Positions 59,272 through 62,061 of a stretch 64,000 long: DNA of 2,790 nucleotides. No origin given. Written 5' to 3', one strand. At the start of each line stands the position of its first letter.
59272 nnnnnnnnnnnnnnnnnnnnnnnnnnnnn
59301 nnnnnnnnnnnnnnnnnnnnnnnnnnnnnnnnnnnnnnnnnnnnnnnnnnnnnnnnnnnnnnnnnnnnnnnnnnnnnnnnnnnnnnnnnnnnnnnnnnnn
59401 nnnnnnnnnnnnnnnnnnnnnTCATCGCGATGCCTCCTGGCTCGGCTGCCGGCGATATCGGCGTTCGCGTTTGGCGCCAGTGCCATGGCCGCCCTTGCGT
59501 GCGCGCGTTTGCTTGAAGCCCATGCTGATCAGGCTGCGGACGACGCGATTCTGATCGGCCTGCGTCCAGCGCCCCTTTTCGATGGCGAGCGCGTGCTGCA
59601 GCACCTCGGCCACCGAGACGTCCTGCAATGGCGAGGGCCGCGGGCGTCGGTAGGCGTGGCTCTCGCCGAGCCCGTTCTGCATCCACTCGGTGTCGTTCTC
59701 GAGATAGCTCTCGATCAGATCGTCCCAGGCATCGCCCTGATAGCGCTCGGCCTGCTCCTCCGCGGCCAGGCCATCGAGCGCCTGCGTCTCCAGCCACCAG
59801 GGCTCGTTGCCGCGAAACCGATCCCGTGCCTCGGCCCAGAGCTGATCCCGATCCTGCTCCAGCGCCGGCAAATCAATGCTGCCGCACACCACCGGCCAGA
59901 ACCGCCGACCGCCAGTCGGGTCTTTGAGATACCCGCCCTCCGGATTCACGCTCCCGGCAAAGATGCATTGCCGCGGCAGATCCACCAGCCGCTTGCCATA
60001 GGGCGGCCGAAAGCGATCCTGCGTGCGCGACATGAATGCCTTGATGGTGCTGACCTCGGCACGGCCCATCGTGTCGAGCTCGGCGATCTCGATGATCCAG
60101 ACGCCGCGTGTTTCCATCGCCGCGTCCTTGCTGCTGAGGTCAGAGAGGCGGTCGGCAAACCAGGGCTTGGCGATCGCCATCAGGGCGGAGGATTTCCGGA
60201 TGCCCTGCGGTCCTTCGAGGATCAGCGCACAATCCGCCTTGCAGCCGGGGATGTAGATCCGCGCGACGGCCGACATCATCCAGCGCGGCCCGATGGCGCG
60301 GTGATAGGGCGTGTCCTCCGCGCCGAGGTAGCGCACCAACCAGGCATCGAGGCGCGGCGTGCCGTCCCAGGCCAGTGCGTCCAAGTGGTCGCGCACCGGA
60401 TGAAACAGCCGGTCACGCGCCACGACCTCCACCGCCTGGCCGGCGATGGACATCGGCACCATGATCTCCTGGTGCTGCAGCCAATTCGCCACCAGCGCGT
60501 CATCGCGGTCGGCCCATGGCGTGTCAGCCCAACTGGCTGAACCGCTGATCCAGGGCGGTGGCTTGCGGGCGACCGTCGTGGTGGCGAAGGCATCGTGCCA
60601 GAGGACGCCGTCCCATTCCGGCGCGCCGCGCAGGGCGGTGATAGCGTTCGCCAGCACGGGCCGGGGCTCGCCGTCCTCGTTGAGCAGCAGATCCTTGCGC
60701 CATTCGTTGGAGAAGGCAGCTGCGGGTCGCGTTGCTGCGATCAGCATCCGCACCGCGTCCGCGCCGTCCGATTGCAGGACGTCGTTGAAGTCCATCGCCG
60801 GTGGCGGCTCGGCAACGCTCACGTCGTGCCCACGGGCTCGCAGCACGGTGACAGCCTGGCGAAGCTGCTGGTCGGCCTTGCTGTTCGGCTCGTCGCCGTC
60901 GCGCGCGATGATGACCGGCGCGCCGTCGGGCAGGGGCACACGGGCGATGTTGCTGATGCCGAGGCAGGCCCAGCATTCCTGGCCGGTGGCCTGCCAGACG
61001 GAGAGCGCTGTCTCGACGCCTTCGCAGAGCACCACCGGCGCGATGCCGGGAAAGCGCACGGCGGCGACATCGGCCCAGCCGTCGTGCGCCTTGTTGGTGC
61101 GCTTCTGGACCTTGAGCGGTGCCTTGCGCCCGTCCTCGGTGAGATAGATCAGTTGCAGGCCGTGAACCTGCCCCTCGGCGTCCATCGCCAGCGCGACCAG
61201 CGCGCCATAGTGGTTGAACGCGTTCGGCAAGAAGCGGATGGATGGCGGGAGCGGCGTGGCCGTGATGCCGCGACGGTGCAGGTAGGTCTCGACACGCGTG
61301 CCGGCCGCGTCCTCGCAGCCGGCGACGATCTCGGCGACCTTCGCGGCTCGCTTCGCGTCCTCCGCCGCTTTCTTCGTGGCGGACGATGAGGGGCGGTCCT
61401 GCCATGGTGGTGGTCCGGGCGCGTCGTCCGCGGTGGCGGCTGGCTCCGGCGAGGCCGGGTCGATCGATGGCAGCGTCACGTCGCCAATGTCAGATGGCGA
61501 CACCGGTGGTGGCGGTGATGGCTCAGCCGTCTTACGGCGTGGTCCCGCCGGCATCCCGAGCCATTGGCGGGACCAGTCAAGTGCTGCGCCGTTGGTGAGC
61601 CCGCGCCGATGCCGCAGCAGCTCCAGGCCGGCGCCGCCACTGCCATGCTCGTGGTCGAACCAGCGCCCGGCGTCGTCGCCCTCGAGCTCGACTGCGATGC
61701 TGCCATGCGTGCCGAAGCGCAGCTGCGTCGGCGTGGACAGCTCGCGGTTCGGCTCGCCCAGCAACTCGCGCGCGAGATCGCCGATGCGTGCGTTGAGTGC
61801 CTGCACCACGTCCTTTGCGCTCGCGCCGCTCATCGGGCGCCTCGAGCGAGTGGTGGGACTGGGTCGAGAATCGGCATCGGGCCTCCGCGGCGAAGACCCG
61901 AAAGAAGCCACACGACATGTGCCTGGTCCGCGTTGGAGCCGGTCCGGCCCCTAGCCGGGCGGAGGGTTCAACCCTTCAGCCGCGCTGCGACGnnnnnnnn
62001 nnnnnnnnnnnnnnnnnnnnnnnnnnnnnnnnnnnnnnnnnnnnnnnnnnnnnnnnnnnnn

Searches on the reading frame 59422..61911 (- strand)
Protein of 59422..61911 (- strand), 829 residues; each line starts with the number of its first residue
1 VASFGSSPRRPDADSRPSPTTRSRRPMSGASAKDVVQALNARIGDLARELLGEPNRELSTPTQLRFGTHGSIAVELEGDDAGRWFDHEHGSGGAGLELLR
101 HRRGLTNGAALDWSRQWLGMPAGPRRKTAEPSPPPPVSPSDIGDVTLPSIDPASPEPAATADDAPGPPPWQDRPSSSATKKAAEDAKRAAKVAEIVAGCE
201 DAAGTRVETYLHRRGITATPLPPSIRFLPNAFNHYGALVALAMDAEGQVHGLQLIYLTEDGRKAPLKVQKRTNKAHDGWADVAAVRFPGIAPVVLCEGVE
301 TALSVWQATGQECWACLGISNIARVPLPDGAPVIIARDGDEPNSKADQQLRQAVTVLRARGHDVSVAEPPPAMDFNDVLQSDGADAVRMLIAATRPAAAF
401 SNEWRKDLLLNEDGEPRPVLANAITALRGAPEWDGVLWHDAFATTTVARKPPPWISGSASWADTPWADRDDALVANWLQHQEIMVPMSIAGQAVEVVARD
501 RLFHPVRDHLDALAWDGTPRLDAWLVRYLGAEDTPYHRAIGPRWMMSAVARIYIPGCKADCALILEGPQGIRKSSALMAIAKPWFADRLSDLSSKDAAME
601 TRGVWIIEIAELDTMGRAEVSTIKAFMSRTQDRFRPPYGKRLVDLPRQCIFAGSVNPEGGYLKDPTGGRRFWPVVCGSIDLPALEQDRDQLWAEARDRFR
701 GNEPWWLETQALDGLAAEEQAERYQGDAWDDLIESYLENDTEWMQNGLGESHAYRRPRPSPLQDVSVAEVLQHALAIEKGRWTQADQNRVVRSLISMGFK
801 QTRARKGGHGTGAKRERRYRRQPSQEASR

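Call 9: search_protein_families(library=pfam, proteins=[window:59422-61911:-])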
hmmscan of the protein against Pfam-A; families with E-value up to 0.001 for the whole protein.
window:59422-61911:- (829 aa): 3 families
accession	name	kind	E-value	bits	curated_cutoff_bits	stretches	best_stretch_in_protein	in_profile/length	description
PF05272.17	VapE-like_dom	-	1.3e-77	260.5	25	1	510-722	1-214/217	Virulence-associated protein E-like domain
PF23639.1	DUF7146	-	6.3e-16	59.1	27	1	187-274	2-96/105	Domain of unknown function (DUF7146)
PF13362.12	Toprim_3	-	9.7e-15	55.2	27.2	1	293-385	2-95/95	Toprim domain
